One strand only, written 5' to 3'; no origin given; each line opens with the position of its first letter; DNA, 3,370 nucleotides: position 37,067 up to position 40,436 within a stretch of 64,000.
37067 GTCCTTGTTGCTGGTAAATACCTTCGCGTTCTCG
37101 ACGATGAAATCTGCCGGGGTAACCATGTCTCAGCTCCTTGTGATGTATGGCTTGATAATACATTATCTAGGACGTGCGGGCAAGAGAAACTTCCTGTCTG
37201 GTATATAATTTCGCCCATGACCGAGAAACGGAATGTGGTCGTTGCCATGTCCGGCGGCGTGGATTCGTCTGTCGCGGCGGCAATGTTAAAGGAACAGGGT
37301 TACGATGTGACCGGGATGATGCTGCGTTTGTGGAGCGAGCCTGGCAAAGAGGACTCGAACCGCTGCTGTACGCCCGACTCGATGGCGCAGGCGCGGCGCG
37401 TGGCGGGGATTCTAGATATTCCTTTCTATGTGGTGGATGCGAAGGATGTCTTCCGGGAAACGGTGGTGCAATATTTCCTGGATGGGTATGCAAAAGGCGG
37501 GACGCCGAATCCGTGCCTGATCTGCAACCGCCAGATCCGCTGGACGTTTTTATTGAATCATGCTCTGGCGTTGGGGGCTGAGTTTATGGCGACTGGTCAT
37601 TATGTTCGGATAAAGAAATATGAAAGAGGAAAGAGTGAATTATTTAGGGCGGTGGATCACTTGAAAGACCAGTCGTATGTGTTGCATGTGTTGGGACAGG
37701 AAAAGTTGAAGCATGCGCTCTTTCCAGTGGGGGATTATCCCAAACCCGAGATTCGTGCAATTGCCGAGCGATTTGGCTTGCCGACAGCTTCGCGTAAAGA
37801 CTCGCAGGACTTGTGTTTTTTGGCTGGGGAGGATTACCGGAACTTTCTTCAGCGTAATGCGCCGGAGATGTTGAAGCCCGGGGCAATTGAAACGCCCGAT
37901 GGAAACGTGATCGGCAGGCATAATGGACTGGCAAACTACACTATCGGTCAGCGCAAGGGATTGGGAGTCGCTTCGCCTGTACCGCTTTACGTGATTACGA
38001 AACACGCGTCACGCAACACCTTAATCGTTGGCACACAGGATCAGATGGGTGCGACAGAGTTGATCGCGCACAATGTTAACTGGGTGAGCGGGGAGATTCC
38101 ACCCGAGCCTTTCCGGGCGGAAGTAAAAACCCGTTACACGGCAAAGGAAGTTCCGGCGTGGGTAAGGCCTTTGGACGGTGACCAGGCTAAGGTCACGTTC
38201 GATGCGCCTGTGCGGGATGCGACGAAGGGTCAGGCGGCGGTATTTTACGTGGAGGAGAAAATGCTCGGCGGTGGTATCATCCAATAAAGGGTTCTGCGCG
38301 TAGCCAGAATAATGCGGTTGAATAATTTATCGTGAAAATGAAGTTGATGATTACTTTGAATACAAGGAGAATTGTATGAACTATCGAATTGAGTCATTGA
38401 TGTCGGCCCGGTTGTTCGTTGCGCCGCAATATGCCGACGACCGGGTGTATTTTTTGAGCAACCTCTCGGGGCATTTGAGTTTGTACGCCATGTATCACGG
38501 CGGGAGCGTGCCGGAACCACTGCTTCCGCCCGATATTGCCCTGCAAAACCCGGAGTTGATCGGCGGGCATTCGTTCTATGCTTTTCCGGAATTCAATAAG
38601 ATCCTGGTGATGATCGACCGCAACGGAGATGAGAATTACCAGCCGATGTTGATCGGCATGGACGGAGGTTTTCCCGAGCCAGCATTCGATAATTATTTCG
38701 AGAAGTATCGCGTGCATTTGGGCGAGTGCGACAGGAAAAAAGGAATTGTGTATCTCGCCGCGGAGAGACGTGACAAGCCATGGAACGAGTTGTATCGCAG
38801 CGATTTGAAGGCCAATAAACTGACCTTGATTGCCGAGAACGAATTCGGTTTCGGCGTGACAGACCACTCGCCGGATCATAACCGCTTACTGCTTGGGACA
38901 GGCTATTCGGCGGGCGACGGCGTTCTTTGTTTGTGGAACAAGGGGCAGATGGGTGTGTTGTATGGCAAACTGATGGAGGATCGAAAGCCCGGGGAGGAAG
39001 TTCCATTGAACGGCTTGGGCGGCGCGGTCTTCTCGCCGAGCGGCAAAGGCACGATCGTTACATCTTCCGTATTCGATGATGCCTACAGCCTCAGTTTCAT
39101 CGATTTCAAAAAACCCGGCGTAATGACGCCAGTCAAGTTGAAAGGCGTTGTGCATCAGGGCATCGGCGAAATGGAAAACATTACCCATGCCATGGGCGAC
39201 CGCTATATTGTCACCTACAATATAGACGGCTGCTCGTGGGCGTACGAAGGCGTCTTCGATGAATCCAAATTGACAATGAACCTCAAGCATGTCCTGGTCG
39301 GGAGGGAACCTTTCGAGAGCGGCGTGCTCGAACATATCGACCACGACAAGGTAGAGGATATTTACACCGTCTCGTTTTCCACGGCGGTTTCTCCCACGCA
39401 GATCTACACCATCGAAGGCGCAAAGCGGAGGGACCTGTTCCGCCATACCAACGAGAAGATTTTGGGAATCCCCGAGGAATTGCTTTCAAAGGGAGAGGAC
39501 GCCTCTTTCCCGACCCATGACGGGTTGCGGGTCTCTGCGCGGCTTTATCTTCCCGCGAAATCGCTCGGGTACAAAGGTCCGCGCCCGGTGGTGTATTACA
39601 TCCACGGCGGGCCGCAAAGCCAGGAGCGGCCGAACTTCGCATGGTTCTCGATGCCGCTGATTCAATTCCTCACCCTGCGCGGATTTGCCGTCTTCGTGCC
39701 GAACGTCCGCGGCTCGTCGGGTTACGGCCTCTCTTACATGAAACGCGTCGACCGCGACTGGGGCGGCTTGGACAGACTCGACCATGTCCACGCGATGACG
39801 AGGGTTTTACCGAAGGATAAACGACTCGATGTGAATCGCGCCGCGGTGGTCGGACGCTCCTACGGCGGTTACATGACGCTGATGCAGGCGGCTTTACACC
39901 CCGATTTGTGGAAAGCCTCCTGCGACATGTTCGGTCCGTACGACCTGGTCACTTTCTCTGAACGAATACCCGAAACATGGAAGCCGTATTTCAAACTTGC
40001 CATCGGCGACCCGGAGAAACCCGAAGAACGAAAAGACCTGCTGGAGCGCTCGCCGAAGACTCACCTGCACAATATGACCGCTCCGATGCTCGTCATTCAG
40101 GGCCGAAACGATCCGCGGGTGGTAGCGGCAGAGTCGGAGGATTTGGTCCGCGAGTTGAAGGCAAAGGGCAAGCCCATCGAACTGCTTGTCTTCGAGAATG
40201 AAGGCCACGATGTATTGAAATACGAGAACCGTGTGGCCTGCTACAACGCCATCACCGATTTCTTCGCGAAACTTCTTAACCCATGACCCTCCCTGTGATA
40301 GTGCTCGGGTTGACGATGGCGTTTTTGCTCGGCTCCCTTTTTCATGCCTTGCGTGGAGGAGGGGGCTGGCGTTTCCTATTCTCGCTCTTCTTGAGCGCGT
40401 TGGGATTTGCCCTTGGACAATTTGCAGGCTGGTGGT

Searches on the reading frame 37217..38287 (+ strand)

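Call 15: search_protein_families(library=pfam, proteins=[window:37217-38287:+], max_evalue=0.00001)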
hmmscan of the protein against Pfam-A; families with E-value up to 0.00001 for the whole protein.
window:37217-38287:+ (356 aa): 3 families
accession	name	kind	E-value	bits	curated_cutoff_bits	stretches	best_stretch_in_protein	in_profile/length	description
PF03054.22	tRNA_Me_trans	-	3.8e-73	245.9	20.6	1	6-203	2-201/202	tRNA methyl transferase HUP domain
PF20258.4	tRNA_Me_trans_C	-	2.5e-19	69.8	20.6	1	280-355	2-77/77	Aminomethyltransferase beta-barrel domain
PF20259.3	tRNA_Me_trans_M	-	6.6e-18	64.5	27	1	209-272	2-65/66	tRNA methyl transferase PRC-barrel domain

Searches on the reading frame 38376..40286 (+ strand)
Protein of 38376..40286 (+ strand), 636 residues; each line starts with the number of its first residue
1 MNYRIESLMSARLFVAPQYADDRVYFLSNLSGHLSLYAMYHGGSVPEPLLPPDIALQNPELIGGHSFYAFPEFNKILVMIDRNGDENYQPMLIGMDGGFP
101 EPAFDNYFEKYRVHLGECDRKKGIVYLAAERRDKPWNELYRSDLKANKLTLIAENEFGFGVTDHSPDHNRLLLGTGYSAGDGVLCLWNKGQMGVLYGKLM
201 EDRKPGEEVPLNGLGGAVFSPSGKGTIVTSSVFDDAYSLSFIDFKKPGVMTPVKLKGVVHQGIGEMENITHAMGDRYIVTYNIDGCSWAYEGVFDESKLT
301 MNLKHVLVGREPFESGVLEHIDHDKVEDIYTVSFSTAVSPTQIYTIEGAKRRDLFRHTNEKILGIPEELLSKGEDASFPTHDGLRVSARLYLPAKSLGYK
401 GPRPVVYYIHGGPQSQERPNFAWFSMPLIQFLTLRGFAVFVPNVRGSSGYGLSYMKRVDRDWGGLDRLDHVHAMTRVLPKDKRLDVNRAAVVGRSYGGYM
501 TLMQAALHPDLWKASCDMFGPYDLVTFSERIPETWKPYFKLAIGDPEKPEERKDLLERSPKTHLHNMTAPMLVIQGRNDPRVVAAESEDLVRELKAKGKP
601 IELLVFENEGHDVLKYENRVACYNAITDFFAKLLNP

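Call 15: search_protein_families(library=pfam, proteins=[window:38376-40286:+], max_evalue=0.00001)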
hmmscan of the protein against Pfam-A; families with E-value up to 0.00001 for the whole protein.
window:38376-40286:+ (636 aa): 7 families
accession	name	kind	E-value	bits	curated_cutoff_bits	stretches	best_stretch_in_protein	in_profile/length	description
PF00326.27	Peptidase_S9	-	1.3e-40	139.6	22.6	1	427-635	5-211/213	Prolyl oligopeptidase family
PF20434.5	BD-FAE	-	7.7e-12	45.6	26.8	1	483-594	85-215/215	BD-FAE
PF00561.26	Abhydrolase_1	-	1.6e-07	31.7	25.8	0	404-511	1-93/245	alpha/beta hydrolase fold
PF02129.25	Peptidase_S15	-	5.3e-07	30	23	0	382-525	1-133/262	X-Pro dipeptidyl-peptidase (S15 family)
PF12697.13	Abhydrolase_6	-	9.2e-07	30.2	26.3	0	409-613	4-206/217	Alpha/beta hydrolase family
PF01738.24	DLH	-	1.9e-06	28.1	21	1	435-619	40-194/217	Dienelactone hydrolase family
PF12146.15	Hydrolase_4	-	2.1e-06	27.7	27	0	562-614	185-235/239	Serine aminopeptidase, S33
